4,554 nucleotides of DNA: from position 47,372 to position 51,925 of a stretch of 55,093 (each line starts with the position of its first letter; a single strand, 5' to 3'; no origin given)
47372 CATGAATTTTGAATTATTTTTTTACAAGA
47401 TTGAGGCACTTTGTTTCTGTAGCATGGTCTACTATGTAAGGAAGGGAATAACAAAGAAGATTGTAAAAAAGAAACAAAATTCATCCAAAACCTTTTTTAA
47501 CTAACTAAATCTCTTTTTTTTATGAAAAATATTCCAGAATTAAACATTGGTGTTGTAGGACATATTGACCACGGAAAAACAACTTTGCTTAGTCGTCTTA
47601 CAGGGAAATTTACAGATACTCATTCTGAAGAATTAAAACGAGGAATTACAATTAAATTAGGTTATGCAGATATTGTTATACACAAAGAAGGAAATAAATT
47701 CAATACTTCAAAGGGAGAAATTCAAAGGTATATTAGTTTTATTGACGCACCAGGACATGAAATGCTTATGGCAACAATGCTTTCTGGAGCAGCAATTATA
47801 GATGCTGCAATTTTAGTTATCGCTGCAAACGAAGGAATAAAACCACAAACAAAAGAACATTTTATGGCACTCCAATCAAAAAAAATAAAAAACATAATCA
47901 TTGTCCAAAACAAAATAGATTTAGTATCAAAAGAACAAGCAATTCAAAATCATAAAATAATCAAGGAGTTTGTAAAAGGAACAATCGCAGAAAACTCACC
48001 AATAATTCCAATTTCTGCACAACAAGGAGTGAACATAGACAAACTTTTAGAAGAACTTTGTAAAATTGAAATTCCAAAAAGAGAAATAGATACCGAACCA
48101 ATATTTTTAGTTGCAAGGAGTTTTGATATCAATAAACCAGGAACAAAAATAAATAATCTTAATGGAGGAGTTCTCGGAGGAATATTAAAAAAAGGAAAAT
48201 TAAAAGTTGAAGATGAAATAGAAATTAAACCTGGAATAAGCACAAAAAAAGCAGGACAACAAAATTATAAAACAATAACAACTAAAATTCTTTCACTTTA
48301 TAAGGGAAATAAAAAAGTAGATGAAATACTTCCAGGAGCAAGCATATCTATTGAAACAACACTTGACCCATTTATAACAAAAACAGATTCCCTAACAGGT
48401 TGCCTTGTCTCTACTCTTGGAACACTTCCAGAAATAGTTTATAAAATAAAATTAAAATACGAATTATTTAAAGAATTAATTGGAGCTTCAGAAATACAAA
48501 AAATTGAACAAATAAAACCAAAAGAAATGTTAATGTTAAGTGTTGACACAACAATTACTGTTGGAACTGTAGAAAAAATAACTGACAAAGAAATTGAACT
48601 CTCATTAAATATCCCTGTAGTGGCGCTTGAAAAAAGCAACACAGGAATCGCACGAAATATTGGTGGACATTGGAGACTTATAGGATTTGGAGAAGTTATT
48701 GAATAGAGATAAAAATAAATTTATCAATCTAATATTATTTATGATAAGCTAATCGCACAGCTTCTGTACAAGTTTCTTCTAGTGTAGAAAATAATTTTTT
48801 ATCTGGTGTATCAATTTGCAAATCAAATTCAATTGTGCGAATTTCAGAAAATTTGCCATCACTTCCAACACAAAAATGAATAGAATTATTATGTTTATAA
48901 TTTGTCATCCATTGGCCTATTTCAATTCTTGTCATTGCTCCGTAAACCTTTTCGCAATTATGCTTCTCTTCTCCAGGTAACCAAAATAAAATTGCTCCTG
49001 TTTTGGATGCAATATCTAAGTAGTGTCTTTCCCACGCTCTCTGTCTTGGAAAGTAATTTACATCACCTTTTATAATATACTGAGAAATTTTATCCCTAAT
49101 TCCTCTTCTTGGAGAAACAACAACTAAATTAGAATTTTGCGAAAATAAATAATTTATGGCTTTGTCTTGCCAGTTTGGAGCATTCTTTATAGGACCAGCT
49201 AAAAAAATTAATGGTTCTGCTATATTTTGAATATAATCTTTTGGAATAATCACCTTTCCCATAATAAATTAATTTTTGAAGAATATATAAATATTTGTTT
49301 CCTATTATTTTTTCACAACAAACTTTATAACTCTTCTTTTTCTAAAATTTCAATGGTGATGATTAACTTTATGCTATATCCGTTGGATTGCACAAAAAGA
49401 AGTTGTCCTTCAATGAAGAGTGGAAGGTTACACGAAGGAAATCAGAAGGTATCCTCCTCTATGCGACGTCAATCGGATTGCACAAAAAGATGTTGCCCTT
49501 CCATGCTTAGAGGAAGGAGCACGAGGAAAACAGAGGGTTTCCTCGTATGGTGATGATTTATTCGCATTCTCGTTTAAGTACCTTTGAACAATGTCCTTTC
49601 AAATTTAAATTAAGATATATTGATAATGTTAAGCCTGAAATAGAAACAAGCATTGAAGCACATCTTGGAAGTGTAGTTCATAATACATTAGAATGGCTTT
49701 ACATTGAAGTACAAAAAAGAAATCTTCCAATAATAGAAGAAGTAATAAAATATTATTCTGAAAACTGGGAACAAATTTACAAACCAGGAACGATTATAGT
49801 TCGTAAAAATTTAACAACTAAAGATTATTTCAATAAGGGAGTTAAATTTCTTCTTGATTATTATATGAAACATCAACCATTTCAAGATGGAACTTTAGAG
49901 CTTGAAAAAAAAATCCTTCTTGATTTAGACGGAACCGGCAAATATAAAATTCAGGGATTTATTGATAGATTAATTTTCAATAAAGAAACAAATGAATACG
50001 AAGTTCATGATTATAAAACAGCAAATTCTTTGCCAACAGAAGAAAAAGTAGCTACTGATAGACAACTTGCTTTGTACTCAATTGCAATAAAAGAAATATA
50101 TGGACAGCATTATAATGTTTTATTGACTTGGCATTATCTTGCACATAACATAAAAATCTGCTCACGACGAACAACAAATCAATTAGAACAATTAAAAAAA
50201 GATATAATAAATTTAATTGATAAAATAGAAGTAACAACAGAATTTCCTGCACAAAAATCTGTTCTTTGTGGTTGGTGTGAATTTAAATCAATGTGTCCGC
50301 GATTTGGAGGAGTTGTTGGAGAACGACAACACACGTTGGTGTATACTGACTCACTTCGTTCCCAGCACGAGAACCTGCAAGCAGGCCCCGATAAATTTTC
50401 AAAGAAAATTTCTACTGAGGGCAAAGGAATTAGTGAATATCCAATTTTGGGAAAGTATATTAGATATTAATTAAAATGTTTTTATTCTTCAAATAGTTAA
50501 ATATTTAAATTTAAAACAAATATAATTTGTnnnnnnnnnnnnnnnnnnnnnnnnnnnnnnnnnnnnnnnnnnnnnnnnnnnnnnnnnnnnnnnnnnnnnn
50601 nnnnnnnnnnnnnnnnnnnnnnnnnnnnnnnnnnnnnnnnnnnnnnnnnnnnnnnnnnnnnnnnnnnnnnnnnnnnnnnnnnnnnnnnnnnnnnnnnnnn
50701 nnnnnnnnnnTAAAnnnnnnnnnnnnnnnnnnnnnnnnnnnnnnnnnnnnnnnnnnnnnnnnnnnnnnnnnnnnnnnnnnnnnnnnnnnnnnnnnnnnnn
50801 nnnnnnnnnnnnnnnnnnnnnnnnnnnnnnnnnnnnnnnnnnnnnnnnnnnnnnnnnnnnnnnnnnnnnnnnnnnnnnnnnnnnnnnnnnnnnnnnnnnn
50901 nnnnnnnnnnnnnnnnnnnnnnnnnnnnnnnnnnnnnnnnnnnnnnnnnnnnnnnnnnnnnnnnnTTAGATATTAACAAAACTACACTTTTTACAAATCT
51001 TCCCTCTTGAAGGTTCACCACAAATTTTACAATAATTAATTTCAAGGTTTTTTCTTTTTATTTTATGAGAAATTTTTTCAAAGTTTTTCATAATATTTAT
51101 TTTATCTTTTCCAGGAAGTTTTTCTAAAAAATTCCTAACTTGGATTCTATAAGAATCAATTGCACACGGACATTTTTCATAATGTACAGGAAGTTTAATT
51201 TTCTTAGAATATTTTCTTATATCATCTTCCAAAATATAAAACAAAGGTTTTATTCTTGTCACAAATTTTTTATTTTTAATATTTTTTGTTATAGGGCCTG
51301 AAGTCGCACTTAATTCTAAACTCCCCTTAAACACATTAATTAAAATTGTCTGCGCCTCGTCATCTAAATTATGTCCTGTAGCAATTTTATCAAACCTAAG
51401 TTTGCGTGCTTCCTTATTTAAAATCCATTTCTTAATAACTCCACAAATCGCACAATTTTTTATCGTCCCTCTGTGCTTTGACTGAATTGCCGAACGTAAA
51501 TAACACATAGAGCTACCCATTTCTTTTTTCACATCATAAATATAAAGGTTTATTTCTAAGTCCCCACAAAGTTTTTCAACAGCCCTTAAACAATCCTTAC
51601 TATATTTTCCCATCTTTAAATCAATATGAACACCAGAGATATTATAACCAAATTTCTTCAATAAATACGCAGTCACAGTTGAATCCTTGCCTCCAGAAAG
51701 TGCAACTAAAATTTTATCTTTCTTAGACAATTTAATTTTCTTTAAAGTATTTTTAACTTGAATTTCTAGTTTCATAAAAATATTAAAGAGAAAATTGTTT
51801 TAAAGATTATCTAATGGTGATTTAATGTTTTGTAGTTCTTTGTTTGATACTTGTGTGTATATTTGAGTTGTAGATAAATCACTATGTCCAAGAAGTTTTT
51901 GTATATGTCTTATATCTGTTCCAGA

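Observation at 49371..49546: Tandem duplication of the structured RNA leader in front of a Cas4-like nuclease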

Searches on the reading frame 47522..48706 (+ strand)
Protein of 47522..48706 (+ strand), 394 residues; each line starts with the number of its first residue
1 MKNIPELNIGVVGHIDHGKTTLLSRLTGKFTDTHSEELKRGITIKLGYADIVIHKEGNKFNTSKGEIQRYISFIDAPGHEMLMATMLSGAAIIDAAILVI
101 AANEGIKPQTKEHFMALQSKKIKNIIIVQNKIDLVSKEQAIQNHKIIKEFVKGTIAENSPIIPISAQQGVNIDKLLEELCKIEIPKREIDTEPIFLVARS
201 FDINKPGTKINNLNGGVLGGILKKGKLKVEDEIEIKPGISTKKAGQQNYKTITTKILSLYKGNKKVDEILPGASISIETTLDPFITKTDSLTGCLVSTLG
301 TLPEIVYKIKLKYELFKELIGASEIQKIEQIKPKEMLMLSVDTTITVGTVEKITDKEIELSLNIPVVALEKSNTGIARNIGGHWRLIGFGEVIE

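Call 17: search_protein_families(library=pfam, proteins=[window:47522-48706:+])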
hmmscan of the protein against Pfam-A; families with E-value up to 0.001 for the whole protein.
window:47522-48706:+ (394 aa): 7 families
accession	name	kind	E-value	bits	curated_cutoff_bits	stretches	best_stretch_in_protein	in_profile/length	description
PF00009.33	GTP_EFTU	-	1.1e-35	123.4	26.5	1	7-181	4-184/188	Elongation factor Tu GTP binding domain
PF09173.17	eIF2_C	-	4.5e-24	84.9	22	1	308-392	2-86/86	Initiation factor eIF2 gamma, C terminal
PF01926.29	MMR_HSR1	-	4.1e-08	33.8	21.9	1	9-131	2-113/113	50S ribosome-binding GTPase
PF03193.22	RsgA_GTPase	-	1.3e-06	28.8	30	1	90-179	20-104/174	RsgA GTPase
PF03144.31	GTP_EFTU_D2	-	1.3e-05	26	30.3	1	215-278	1-57/73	Elongation factor Tu domain 2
PF16897.10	MMR_HSR1_Xtn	-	6.7e-05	23.3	35.2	1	119-179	52-100/106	C-terminal region of MMR_HSR1 domain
PF10662.15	PduV-EutP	-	0.00041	20.6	21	0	67-179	34-141/143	Ethanolamine utilisation - propanediol utilisation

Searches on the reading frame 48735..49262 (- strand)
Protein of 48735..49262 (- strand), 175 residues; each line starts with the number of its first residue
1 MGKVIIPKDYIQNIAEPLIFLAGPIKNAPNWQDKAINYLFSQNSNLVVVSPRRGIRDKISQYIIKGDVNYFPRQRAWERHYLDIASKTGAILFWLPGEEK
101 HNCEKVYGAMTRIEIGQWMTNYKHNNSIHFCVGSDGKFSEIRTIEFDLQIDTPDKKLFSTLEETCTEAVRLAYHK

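Call 17: search_protein_families(library=pfam, proteins=[window:48735-49262:-])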
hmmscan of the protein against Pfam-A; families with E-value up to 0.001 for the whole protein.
window:48735-49262:- (175 aa): 1 family
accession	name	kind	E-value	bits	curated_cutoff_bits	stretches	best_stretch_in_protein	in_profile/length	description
PF15891.11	Nuc_deoxyri_tr2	-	2.5e-06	28.2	30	1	18-121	3-94/105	Nucleoside 2-deoxyribosyltransferase like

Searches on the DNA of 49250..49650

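Call 11: search_rna_families(source=window, start=49250, end=49650, threshold=evalue, max_evalue=10, show_alignments=3)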
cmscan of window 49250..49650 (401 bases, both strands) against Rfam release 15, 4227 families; matches with E-value up to 10: 3.
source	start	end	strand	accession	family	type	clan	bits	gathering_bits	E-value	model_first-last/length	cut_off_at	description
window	49546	49631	+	RF01214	snR51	Gene; snRNA; snoRNA; CD-box;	CL00058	19.8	44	8.3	1-98/98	no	Small nucleolar RNA snR51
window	49583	49642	+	RF00592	SNORD78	Gene; snRNA; snoRNA; CD-box;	CL00051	15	38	4.6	1-65/65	no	Small nucleolar RNA SNORD78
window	49276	49336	-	RF03339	mir-3047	Gene; miRNA;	-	13.8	53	9.5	1-61/61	no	mir-3047 microRNA precursor family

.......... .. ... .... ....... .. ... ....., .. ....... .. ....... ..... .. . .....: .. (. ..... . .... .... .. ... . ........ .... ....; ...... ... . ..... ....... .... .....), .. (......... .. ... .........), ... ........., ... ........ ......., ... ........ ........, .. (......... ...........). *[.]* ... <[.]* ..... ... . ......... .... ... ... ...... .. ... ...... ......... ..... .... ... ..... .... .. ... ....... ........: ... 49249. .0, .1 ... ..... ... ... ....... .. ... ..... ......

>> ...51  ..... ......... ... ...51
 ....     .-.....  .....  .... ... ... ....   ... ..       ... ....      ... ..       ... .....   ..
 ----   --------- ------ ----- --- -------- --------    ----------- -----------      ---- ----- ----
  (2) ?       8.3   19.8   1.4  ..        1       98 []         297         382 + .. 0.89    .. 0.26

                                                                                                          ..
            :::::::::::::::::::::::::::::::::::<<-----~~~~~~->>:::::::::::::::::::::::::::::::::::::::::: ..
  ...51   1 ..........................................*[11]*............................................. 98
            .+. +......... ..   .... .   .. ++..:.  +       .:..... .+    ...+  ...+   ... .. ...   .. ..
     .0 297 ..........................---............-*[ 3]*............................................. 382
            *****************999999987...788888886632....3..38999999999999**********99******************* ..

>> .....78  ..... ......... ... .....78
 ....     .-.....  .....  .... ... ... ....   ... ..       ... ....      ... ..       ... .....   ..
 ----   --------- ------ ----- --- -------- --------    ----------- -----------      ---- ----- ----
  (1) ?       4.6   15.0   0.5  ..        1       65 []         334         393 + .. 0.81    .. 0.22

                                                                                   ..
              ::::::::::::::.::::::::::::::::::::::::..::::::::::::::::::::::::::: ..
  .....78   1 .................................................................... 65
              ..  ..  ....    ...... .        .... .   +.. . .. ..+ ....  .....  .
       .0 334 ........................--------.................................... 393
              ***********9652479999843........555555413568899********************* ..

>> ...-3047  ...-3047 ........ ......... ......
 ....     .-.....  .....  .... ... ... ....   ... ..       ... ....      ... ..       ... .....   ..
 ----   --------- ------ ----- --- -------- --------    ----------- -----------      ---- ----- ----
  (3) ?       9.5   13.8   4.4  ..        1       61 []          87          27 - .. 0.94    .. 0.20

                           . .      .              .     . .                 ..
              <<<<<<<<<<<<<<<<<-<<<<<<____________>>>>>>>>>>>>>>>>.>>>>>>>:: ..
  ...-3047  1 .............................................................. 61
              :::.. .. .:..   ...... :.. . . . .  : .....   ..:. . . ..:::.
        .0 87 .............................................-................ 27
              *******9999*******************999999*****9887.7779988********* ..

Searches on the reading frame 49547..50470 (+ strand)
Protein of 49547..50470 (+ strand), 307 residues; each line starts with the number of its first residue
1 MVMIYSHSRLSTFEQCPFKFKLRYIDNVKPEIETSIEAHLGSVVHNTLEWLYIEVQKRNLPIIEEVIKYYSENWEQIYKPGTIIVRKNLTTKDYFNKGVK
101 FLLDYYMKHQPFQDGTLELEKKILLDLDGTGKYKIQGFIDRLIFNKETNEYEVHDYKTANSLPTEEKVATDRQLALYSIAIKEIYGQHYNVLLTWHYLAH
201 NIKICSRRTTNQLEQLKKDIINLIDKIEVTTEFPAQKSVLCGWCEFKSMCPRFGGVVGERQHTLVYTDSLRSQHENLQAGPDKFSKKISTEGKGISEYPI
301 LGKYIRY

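Call 17: search_protein_families(library=pfam, proteins=[window:49547-50470:+])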
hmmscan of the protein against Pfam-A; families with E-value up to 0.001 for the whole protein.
window:49547-50470:+ (307 aa): 1 family
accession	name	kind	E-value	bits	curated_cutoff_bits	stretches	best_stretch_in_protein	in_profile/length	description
PF12705.13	PDDEXK_1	-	4.7e-34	118.9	22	1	6-251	3-247/247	PD-(D/E)XK nuclease superfamily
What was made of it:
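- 49547..50470 (+): PD-(D/E)XK (Cas4-like) nuclease gene served by the leader. PF12705, E = 4.7e-34, residues 6-251 (call 17).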

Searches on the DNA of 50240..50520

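Call 93: search_rna_families(source=window, start=50240, end=50520, threshold=evalue, max_evalue=10)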
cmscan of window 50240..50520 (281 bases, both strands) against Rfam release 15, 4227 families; matches with E-value up to 10: 1.
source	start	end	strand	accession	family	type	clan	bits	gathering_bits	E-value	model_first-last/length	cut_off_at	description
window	50351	50395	-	RF02128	GNAS-AS1_2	Gene; lncRNA;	-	12.3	47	9.2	1-118/118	no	GNAS antisense RNA 1 conserved region 2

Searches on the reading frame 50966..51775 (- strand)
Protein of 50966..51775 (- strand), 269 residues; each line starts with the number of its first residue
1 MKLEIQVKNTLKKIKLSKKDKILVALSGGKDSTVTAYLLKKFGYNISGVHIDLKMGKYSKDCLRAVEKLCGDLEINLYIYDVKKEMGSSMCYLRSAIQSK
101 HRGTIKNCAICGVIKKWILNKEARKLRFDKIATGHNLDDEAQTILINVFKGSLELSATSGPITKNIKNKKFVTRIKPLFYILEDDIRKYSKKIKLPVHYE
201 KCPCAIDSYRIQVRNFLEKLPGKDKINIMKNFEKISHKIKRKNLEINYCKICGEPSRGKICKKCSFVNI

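Call 17: search_protein_families(library=pfam, proteins=[window:50966-51775:-])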
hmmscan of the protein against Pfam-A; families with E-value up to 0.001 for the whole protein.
window:50966-51775:- (269 aa): 8 families
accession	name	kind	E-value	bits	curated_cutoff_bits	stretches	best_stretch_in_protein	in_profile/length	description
PF01171.26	ATP_bind_3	-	4.1e-15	56.4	27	1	21-196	1-162/182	PP-loop family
PF03054.22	tRNA_Me_trans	-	5.7e-14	52.7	20.6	1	21-198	2-189/202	tRNA methyl transferase HUP domain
PF01507.26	PAPS_reduct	-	3.4e-08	34.1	22.5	1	22-198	2-157/175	Phosphoadenosine phosphosulfate reductase domain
PF06508.19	QueC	-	3.2e-06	27.3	22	1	21-99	1-80/210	Queuosine biosynthesis protein QueC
PF24167.1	DUF7411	-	7.9e-06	26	28.7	1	21-109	2-92/194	Family of unknown function (DUF7411)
PF02568.20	ThiI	-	2.9e-05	24.2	20.5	1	20-144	4-125/197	Thiamine biosynthesis protein (ThiI)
PF02540.23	NAD_synthase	-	3.3e-05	23.6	21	1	12-94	11-93/242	NAD synthase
PF00764.25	Arginosuc_synth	-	0.00081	19.9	27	0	21-94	1-73/162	Arginosuccinate synthase N-terminal HUP domain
